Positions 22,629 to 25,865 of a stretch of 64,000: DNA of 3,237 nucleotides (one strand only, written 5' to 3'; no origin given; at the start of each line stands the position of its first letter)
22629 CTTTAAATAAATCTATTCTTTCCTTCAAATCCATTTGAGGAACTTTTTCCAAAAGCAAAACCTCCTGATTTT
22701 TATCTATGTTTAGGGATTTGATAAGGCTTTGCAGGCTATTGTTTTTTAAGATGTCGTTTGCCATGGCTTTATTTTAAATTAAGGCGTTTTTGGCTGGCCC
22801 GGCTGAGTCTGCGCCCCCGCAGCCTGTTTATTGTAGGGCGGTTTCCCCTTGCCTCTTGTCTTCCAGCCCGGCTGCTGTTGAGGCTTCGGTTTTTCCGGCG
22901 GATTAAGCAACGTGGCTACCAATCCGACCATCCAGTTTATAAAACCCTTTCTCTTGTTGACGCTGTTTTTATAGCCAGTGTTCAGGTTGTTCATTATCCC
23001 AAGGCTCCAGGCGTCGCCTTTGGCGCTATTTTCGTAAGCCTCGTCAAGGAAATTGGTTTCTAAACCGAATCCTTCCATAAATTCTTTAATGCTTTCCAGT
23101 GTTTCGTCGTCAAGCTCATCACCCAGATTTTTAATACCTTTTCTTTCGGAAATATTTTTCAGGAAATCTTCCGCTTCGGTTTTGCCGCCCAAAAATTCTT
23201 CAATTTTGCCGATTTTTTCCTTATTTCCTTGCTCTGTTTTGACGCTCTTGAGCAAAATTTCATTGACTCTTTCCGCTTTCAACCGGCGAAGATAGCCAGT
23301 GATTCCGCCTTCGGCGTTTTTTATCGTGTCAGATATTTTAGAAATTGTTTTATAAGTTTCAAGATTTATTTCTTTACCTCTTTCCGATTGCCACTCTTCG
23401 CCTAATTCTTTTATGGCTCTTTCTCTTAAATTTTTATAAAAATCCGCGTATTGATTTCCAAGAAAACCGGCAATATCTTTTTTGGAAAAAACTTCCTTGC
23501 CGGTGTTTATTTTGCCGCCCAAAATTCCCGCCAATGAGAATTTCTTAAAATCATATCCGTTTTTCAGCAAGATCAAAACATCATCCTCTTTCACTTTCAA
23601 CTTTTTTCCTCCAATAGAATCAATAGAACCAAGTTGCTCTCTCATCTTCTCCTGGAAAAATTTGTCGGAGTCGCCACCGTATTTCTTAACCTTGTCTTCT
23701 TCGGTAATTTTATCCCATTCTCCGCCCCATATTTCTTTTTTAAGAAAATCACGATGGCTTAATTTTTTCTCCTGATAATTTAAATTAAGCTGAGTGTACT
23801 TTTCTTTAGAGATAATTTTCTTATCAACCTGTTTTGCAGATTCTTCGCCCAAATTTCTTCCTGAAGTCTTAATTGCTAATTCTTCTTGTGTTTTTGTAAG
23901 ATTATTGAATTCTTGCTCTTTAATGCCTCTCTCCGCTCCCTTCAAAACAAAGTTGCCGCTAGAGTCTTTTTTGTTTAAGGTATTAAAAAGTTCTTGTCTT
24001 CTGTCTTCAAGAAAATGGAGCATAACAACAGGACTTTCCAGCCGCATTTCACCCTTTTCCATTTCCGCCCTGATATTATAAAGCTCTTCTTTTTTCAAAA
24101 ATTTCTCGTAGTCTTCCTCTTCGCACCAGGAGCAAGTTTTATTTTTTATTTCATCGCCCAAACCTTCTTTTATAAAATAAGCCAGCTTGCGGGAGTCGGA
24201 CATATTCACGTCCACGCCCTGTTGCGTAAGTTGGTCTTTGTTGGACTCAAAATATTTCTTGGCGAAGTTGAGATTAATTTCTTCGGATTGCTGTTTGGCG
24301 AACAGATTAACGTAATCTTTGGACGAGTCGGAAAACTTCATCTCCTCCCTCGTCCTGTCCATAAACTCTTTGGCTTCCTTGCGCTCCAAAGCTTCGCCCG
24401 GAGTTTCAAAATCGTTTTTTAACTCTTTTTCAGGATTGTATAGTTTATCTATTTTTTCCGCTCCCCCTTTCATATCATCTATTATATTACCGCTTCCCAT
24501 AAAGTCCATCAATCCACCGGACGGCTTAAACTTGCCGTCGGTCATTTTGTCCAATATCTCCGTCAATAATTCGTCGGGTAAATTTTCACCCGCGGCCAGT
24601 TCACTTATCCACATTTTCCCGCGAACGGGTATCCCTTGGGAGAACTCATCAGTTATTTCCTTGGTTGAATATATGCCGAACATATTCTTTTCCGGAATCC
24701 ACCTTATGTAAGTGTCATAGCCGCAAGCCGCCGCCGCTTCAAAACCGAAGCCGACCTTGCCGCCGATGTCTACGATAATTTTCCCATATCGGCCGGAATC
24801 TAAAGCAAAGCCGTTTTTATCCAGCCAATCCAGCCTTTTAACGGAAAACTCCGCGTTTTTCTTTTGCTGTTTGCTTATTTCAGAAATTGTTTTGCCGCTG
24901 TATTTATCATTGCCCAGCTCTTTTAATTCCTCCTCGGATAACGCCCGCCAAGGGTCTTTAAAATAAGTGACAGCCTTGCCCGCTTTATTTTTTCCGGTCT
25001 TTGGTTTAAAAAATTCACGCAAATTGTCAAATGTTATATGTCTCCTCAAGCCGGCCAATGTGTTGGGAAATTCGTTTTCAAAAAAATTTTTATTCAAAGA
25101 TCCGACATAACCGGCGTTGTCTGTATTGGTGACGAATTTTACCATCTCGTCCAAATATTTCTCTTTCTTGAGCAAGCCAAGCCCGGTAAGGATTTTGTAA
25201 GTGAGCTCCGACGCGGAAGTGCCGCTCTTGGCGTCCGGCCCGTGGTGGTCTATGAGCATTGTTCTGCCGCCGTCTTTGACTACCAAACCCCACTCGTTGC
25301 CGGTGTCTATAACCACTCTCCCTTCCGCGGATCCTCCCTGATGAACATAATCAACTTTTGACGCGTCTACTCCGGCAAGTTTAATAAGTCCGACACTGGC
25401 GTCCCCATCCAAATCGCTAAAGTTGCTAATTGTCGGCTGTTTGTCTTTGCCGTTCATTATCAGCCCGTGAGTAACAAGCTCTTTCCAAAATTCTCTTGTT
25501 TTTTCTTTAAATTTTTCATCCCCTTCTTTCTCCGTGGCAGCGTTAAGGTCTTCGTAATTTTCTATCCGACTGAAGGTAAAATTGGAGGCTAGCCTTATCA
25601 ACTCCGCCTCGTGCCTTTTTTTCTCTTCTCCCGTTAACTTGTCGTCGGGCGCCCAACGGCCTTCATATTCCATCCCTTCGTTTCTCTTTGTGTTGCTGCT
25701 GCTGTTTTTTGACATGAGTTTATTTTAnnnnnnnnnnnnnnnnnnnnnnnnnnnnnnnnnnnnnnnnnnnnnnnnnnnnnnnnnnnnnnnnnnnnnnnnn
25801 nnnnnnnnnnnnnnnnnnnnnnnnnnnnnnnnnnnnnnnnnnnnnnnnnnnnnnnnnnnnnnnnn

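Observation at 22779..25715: DHH/DHHA1 phosphoesterase fused to a ~600-aa Lys/Glu-rich tail, in an operon with rlmN and rodA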

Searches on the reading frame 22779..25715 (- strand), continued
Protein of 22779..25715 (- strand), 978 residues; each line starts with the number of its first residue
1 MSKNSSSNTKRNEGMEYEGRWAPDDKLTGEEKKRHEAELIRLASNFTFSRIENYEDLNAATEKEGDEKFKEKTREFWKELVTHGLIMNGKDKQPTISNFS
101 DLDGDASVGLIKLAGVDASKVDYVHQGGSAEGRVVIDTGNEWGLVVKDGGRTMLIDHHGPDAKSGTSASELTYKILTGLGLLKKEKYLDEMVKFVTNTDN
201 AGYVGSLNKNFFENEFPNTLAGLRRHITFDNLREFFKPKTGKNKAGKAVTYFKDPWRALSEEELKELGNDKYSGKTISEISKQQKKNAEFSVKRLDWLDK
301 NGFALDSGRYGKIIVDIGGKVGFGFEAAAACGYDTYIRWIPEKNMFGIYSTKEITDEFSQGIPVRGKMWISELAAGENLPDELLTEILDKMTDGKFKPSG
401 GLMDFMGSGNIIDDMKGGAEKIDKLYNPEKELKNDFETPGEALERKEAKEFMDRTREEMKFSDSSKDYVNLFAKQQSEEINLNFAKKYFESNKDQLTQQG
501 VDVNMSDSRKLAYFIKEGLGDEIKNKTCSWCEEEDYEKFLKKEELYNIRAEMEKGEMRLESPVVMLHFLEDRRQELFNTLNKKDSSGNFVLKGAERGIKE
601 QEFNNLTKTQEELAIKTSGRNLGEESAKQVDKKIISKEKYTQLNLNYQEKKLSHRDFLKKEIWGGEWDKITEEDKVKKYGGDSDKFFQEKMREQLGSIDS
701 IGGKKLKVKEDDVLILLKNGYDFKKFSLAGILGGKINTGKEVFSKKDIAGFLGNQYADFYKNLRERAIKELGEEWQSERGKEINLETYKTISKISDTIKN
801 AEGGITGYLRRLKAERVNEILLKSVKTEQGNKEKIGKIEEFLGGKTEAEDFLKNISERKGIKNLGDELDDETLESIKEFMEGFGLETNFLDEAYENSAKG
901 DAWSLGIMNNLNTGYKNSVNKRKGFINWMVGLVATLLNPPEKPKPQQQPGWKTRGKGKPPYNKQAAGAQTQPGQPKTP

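Call 69: find_encoding_contigs(protein=P0015, flank=9000, max_places=1)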
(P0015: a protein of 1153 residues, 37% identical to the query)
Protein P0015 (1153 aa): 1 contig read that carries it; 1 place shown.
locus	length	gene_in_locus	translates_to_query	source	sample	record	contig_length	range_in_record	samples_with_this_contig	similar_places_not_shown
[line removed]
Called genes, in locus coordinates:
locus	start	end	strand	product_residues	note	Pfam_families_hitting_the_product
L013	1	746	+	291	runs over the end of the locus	PF04055:Radical_SAM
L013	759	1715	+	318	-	PF04055:Radical_SAM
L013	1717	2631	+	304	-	PF04055:Radical_SAM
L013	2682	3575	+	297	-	PF04055:Radical_SAM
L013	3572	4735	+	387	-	-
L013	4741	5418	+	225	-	PF00535:Glycos_transf_2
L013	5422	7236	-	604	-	PF02366:PMT (weak), PF13231:PMT_2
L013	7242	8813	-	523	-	PF13231:PMT_2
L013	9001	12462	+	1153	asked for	-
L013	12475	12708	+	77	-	PF18908:DUF5663 (weak)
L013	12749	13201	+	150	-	-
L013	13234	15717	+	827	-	PF26449:DUF8128, PF01935:DUF87, PF10412:TrwB_AAD_bind (faint)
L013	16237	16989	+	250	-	-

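Call 70: find_encoding_contigs(protein=P0016, flank=9000, max_places=1)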
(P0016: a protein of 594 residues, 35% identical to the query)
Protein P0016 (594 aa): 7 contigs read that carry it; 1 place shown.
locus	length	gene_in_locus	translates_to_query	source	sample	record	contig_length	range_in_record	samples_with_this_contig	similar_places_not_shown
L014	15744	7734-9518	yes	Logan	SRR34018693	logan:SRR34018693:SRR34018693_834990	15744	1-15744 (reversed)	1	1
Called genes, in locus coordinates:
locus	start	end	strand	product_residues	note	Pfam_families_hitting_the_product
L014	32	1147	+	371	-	PF13439:Glyco_transf_4, PF20706:GT4-conflict, PF00534:Glycos_transf_1, PF13692:Glyco_trans_1_4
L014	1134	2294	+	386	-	PF13439:Glyco_transf_4, PF00534:Glycos_transf_1, PF13692:Glyco_trans_1_4, PF13524:Glyco_trans_1_2 (weak)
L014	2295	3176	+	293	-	PF13177:DNA_pol3_delta2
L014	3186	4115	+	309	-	PF08478:POTRA_1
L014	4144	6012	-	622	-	PF13231:PMT_2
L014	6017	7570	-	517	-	PF13231:PMT_2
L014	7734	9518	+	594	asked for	-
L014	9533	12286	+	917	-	-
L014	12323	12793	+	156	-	-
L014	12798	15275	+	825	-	PF26449:DUF8128, PF10412:TrwB_AAD_bind (faint), PF12696:TraG-D_C (faint)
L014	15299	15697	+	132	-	PF05635:23S_rRNA_IVP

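Call 71: find_encoding_contigs(protein=P0012, flank=9000, max_places=1)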
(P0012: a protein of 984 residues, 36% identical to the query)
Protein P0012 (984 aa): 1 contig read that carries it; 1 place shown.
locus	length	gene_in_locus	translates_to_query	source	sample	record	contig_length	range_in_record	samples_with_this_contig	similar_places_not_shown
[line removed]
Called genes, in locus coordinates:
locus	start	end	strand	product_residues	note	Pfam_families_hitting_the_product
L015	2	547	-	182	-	?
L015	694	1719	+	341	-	-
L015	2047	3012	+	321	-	-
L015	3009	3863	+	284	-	-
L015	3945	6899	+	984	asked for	-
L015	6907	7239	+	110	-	-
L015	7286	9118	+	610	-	PF06480:FtsH_ext, PF06068:TIP49 (faint), PF00004:AAA, PF17862:AAA_lid_3, PF01434:Peptidase_M41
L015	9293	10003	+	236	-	PF00849:PseudoU_synth_2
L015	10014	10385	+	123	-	PF01245:Ribosomal_L19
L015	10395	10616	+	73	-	-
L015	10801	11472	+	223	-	-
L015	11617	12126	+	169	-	-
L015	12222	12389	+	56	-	?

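Call 75: search_protein_families(library=padloc, proteins=[window:22779-25715:-, P0007], max_evalue=0.1)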
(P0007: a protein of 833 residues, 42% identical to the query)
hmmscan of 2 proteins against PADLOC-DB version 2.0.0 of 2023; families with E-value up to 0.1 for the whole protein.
window:22779-25715:- (978 aa): 0 families

P0007 (833 aa): 0 families

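Call 76: search_protein_families(library=phrogs, proteins=[window:22779-25715:-, P0007], max_evalue=0.1)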
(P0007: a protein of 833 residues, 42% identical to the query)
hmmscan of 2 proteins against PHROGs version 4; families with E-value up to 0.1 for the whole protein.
window:22779-25715:- (978 aa): 0 families

P0007 (833 aa): 0 families

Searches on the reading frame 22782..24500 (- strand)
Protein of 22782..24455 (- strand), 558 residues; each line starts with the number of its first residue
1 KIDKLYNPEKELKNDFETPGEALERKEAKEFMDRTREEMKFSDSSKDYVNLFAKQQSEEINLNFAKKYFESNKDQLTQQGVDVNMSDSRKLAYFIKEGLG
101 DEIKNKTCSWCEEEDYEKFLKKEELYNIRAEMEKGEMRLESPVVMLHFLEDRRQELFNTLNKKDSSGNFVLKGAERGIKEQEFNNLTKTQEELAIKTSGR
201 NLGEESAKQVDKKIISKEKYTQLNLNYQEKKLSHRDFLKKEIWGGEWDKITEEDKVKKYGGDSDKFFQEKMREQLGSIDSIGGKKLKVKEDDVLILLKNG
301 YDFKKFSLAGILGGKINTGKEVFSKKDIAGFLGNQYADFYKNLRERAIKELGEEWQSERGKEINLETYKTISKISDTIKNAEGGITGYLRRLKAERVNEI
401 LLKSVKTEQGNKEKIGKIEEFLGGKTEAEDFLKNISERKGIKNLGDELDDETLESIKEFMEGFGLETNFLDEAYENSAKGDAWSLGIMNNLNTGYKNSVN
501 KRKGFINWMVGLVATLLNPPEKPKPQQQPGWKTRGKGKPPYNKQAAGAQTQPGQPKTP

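Call 7: search_protein_families(library=pfam, proteins=[window:22782-24455:-], max_evalue=10)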
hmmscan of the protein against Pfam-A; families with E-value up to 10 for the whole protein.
seq(558 aa): 1 family
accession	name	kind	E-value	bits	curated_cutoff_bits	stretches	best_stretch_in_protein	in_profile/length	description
PF23464.1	WWE_3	-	0.13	13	24.5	1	113-173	21-81/84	WWE domain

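Call 31: find_homologous_proteins(query=window:22782-24455:-, max_evalue=0.01)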
Query seq(558 aa) (558 aa): 1 proteins with E <= 0.01 among 8000 candidates.
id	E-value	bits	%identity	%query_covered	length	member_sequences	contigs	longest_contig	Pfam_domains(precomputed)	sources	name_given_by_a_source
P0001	0.0e+0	1220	100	100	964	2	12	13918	-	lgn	-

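Call 58: predict_structure(alignment_id=A2)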
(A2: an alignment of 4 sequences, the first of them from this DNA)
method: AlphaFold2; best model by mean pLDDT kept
length: 573 residues; sequences in the alignment: 4
mean_pLDDT: 48.0   pTM: 0.29
mean pLDDT of the five models: 48.0, 46.6, 44.9, 43.4, 43.1
residues with pLDDT >= 90: 0; 70-90: 88; 50-70: 166; < 50: 319
segments of 3 or more residues with pLDDT < 50: 1-55, 152-155, 212-247, 292-303, 315-317, 319-463, 477-480, 514-522, 524-535, 537-573
pLDDT, mean of each block of 10 residues (from residue 1): 33 30 29 32 36 50 68 73 74 62 58 63 72 68 61 49 64 77 76 73 57 37 30 34 45 70 82 79 69 36 52 51 29 31 37 39 32 30 28 26 25 26 33 36 39 35 54 52 61 57 56 46 48 42 30 30 32 32
secondary structure, 60 per line:
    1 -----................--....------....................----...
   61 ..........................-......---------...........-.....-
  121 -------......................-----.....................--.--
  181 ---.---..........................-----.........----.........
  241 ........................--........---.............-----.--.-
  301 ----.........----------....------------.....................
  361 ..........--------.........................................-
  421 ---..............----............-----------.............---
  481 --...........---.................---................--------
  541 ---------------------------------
elements in order: H6-21 H24-27 H34-53 H58-86 H88-93 H103-113 H115-119 H128-149 H155-175 H188-213 H219-227 H232-264 H267-274 H278-290 H305-313 H324-327 H340-370 H379-419 H424-437 H442-453 H465-477 H483-493 H497-513 H517-532
